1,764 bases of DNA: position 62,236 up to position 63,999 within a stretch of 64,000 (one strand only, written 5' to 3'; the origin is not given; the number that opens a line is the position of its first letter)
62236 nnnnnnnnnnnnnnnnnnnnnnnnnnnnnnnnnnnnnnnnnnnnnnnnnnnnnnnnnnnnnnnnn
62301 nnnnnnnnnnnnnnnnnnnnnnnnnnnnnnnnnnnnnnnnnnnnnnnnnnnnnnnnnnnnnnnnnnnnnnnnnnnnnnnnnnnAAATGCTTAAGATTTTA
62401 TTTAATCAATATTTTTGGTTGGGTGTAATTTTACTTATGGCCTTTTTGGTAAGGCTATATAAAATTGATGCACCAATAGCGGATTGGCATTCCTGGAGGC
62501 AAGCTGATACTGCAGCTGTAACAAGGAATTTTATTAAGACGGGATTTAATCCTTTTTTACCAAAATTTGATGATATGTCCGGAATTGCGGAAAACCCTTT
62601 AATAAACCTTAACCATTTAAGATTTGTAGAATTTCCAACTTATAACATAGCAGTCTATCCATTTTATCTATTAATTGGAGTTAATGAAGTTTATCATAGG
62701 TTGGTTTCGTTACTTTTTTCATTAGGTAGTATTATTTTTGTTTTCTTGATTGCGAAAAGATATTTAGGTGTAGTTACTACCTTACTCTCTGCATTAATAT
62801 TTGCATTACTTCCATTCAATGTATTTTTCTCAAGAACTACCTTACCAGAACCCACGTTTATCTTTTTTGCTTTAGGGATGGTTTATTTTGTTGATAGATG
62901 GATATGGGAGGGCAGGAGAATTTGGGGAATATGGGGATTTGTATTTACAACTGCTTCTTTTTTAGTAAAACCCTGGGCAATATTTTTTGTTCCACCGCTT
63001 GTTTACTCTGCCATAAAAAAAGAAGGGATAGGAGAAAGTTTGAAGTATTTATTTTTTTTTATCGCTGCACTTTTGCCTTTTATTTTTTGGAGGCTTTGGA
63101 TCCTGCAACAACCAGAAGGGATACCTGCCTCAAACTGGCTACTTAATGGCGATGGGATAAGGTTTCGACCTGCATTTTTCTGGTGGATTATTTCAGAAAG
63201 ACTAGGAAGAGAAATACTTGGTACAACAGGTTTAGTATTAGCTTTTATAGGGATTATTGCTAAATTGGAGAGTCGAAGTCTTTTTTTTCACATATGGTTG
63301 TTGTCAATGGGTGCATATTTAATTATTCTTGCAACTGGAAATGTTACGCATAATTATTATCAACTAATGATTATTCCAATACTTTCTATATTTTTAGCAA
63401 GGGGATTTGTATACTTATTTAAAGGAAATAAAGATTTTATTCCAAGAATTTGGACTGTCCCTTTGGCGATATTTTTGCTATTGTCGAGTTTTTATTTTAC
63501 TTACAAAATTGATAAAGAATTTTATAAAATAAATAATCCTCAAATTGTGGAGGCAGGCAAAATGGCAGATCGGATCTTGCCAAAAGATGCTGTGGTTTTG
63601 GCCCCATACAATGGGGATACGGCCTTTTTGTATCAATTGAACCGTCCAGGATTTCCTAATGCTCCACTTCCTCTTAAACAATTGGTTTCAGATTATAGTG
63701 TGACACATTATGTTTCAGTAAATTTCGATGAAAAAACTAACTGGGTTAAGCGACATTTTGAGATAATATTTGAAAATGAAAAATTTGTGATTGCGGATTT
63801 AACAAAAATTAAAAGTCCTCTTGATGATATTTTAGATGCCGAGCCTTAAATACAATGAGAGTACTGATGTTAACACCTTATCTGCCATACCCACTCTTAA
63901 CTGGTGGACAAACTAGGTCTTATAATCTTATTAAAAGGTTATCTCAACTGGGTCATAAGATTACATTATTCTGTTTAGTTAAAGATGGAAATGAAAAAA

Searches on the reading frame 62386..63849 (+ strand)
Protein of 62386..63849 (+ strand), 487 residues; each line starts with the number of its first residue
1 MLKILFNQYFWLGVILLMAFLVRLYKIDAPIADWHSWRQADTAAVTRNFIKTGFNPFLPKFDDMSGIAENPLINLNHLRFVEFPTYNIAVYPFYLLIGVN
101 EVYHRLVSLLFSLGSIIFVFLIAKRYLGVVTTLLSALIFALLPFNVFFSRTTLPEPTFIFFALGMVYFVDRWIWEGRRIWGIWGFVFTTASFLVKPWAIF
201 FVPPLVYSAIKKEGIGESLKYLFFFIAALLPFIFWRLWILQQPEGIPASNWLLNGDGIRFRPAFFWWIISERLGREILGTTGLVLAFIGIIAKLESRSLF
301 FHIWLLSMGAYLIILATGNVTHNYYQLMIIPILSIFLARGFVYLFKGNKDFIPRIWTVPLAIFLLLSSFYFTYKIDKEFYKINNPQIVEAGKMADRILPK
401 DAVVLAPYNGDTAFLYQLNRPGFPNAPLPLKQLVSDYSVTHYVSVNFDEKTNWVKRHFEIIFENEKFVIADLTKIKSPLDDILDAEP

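Call 77: search_protein_families(library=pfam, proteins=[window:62386-63849:+], max_evalue=0.01)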
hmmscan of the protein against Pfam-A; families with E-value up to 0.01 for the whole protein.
window:62386-63849:+ (487 aa): 1 family
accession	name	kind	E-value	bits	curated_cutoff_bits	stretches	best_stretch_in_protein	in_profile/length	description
PF13231.12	PMT_2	-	1.2e-13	52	26.1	1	93-235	13-160/160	Dolichyl-phosphate-mannose-protein mannosyltransferase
